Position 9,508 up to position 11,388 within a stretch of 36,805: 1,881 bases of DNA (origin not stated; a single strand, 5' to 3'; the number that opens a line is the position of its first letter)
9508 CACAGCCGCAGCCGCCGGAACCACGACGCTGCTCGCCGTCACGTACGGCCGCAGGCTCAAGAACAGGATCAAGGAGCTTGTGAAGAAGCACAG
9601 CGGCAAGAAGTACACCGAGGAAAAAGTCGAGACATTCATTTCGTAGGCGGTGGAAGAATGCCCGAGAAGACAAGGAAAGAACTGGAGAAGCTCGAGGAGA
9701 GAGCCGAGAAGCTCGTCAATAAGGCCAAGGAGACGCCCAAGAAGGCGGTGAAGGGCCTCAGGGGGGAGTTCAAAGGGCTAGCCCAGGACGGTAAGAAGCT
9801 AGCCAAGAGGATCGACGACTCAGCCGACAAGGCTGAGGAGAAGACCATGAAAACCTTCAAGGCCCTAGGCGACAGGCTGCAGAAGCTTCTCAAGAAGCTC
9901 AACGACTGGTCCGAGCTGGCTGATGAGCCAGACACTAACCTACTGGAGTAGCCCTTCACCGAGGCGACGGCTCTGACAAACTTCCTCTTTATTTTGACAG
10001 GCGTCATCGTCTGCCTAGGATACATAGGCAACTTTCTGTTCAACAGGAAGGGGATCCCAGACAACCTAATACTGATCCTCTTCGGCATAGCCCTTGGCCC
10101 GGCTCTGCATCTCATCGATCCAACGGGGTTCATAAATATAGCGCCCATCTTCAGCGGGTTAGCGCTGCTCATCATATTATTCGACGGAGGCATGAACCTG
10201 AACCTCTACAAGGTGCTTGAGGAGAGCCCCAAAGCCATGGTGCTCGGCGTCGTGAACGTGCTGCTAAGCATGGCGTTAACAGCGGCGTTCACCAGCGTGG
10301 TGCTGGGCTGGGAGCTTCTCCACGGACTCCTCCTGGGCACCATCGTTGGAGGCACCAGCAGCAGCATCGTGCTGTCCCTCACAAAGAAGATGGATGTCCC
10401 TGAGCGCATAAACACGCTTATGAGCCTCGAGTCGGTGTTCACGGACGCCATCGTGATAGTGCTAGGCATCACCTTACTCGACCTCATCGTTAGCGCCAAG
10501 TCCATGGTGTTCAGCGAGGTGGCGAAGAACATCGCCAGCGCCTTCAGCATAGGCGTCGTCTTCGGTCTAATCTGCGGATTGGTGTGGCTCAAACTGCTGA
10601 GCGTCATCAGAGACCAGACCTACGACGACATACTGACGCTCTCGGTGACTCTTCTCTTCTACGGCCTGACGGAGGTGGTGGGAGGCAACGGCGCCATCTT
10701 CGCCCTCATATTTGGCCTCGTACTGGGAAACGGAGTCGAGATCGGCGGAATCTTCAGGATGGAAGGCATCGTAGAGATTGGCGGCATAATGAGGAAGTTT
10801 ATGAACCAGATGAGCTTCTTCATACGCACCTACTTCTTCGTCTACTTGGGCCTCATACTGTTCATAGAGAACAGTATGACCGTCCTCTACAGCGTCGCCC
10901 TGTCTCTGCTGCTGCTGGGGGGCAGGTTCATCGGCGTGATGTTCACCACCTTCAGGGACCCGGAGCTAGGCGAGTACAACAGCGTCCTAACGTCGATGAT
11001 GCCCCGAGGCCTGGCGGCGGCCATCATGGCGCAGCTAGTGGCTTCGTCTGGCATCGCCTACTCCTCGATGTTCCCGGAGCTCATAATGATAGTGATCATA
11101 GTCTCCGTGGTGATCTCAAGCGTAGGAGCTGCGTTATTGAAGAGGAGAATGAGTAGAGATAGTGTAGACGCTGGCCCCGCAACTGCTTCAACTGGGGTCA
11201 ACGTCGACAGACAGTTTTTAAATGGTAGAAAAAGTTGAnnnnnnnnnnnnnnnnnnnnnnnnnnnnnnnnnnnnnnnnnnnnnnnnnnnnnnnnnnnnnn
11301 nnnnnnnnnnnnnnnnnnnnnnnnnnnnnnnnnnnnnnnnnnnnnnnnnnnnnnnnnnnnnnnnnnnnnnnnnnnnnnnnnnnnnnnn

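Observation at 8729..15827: Cluster of six paralogous glycine-zipper-like small proteins and two Lys-rich helical proteins wrapped around three cation transporters: candidate undescribed ion-homeostasis or stress accessory system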

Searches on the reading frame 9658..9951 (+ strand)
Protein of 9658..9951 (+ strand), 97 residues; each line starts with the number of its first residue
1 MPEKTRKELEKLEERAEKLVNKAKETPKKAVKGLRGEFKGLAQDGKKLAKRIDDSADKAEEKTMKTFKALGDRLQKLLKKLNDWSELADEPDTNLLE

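Call 3: search_protein_families(library=pfam, proteins=[window:9658-9951:+], max_evalue=1)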
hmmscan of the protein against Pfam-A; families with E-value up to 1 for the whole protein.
window:9658-9951:+ (97 aa): 36 families (the best 25 are shown)
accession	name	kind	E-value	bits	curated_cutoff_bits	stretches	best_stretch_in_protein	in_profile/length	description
PF07464.16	ApoLp-III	-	0.0011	19.5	36.3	1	10-83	65-141/146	Apolipophorin-III precursor (apoLp-III)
PF01442.23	Apolipoprotein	-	0.0024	18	90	1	3-81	84-163/190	Apolipoprotein A1/A4/E domain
PF20667.3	Sec10_N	-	0.0036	17.8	27.4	1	4-77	17-82/118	Exocyst complex component Sec10, N-terminal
PF12699.13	phiKZ_IP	-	0.0067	16.1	27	1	5-61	87-142/387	phiKZ-like phage internal head proteins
PF20155.4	TMP_3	-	0.011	15.9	41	1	7-83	109-181/192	Tape measure protein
PF08656.15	DASH_Dad3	-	0.017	15.6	23.1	0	7-35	17-45/76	DASH complex subunit Dad3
PF09403.15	FadA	-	0.018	15.9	28.5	1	3-69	28-94/99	Adhesion protein FadA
PF10303.14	DUF2408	-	0.022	15.8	25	1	4-82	40-118/130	Protein of unknown function (DUF2408)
PF06008.19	Laminin_I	-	0.032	14.4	34.6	1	6-67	46-106/259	Laminin Domain I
PF16523.10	betaPIX_CC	-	0.034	14.5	26.8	1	30-84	33-79/85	betaPIX coiled coil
PF18904.5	DUF5660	-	0.036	14.7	24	1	24-65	3-44/109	Domain of unknown function (DUF5660)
PF24079.1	UBR4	-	0.05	14.4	27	1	3-78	37-112/125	E3 ubiquitin-protein ligase UBR4-like domain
PF24580.1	DUF7607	-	0.056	14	27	1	6-70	21-87/110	Domain of unknown function (DUF7607)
PF09172.16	Vit_open_b-sht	-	0.056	13.1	23.7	1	9-93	59-129/303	Vitellinogen, open beta-sheet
PF01017.26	STAT_alpha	-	0.063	13.8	27.5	1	3-84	12-97/167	STAT transcription factor, coiled-coil domain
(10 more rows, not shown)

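Call 9: search_protein_families(library=ncbifam, proteins=[window:9658-9951:+], max_evalue=1)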
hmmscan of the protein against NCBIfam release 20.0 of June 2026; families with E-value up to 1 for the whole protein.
window:9658-9951:+ (97 aa): 25 families
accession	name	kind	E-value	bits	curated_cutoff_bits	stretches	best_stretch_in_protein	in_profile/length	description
NF047706.1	LIC12611_phage_tail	subfamily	0.0024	16.6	480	1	24-90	14-75/628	LIC12611 family phage tail protein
NF033915.0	antiphage_ZorA_2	subfamily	0.0034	16.5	100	1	17-88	261-329/383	anti-phage ZorAB system protein ZorA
TIGR02135.1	phoU_full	equivalog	0.005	16.5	130.25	1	5-67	3-65/212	phosphate signaling complex protein PhoU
NF005198.1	PRK06669.1-3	equivalog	0.013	14.7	200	1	4-66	64-126/299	flagellar assembly protein FliH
NF045487.1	ASRP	equivalog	0.025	13.2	300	1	4-86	380-460/593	archaea-specific SMC-related protein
NF047516.1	LA_3659_fam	equivalog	0.028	14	36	1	22-81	40-98/221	LA_3659 family protein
NF047514.1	SpiroCoCo_N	equivalog_domain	0.028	14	75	1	22-81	40-98/221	SpiroCoCo family coiled-coil protein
TIGR02169.1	SMC_prok_A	equivalog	0.055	11.1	729.4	1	6-82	854-928/1165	chromosome segregation protein SMC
TIGR03998.1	thiol_BshC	equivalog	0.069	12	265.8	1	8-85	372-447/529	bacillithiol biosynthesis cysteine-adding enzyme BshC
NF053563.1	Rkd4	equivalog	0.074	11.1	860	1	6-83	260-392/747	arcadin-4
NF000355.4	ribo_prot_ABC_F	equivalog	0.085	11.7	380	1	3-82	218-289/499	ribosomal protection-like ABC-F family protein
TIGR01069.2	mutS2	equivalog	0.11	10.8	400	1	4-66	552-616/790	endonuclease MutS2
TIGR04211.1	SH3_and_anchor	equivalog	0.13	11.8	65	1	4-83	70-146/198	TIGR04211 family SH3 domain-containing protein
TIGR03480.1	HpnN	hypoth_equivalog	0.15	10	751.85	1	3-78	570-641/862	hopanoid biosynthesis associated RND transporter like protein HpnN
TIGR00237.1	xseA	equivalog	0.16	11.1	180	1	4-86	260-344/389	exodeoxyribonuclease VII large subunit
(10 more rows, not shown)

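Call 49: search_solved_structures(query=A2, max_evalue=1)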
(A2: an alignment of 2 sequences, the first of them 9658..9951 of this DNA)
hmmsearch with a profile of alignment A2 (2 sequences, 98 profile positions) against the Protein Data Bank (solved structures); distinct sequences matched with E-value up to 1: 48.
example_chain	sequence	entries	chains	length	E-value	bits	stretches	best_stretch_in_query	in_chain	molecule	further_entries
6z0c_A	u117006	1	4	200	0.026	18.1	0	30-98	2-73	Maquette-3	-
4tql_A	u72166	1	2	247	0.059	16.9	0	44-92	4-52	Three helix bundle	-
5vju_A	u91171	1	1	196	0.061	16.8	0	32-83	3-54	Reaction Center Maquette Leu71His variant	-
5vjs_A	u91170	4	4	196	0.076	16.5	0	32-97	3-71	Reaction Center Maquette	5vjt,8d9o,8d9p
5t58_N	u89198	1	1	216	0.079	16.5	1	2-62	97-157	KLLA0C15939p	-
1jsm_B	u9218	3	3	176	0.12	15.9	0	46-87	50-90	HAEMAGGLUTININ (HA2 CHAIN)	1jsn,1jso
4uet_A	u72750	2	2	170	0.13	15.9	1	20-83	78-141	NEMATODE FATTY ACID RETINOID BINDING PROTEIN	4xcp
5a3i_F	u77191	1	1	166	0.15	15.6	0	47-87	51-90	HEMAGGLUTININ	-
4w8n_B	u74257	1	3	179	0.18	15.4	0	51-87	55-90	Hemagglutinin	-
9jm2_B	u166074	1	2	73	0.18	15.4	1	11-61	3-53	LRO-C2-35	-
9ebc_B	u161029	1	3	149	0.24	15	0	47-87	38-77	Hemagglutinin HA2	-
3qqb_B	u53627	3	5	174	0.25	14.9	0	52-87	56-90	Hemagglutinin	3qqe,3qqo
5hu8_B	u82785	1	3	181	0.26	14.8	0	47-87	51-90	hemagglutinin HA2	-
2ibx_B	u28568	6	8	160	0.29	14.7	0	47-87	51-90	Hemagglutinin | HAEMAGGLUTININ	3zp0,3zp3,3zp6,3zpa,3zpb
4cr0_B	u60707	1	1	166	0.3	14.6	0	47-87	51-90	Hemagglutinin HA2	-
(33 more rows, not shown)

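Call 52: search_protein_families(library=padloc, proteins=[window:9658-9951:+], max_evalue=0.1)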
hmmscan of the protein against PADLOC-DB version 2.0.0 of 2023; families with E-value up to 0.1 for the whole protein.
window:9658-9951:+ (97 aa): 6 families
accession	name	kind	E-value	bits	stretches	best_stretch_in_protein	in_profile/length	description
PDLC03863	LmuB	-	0.0039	13.9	1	6-86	233-307/610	-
PDLC00601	ZorA1|ZorA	-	0.0097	12.6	1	17-84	288-352/699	MotA/ExbB/TolQ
PDLC00604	ZorA1|ZorA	-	0.012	12.1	1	7-80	327-400/639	MotA/ExbB/TolQ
PDLC04891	PDC-S06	-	0.017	11.5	1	5-81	261-333/858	-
PDLC00638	ZorA2|ZorA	-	0.019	11.8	1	11-80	388-453/545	MotA/ExbB/TolQ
PDLC04135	mad3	-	0.021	12.4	1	5-83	160-239/374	mads_3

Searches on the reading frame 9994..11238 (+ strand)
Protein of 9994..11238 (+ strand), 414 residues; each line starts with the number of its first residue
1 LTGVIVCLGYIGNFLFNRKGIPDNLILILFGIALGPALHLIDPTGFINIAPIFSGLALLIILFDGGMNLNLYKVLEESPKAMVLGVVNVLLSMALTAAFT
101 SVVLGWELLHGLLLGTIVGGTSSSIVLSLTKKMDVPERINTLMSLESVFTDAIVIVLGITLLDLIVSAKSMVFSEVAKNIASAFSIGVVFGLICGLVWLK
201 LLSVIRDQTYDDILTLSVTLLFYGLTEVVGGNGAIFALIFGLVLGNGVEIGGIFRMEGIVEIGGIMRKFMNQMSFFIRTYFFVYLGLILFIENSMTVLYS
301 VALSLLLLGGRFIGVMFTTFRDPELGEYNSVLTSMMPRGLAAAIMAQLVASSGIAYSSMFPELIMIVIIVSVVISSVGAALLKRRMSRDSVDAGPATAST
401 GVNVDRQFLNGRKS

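Call 4: search_protein_families(library=pfam, proteins=[window:9994-11238:+], max_evalue=0.001)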
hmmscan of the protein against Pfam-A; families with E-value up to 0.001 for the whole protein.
window:9994-11238:+ (414 aa): 1 family
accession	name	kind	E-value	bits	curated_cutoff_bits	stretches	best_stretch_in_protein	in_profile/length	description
PF00999.27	Na_H_Exchanger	-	1.2e-35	123.5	26.2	1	4-382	2-373/375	Sodium/hydrogen exchanger, transmembrane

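Call 78: search_protein_families(library=ncbifam, proteins=[window:9994-11238:+], max_evalue=0.00001)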
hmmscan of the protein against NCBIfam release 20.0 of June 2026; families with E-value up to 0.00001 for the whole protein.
window:9994-11238:+ (414 aa): 5 families
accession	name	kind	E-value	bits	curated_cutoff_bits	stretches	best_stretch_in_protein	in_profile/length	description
NF003716.0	PRK05326.1-3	equivalog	2.7e-35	121.8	355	1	3-377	12-380/499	potassium/proton antiporter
NF003715.0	PRK05326.1-2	equivalog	3.9e-26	91.5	309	1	2-385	11-388/595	potassium/proton antiporter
NF003714.0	PRK05326.1-1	equivalog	4.5e-24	84.7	471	1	15-385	26-389/577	potassium/proton antiporter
TIGR00831.1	a_cpa1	equivalog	2.4e-10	39.6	279.6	1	21-290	22-284/525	Na+/H+ antiporter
TIGR00932.1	2a37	subfamily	5.9e-08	32.5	238.3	1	12-246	7-243/275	monovalent cation:proton antiporter-2 (CPA2) family protein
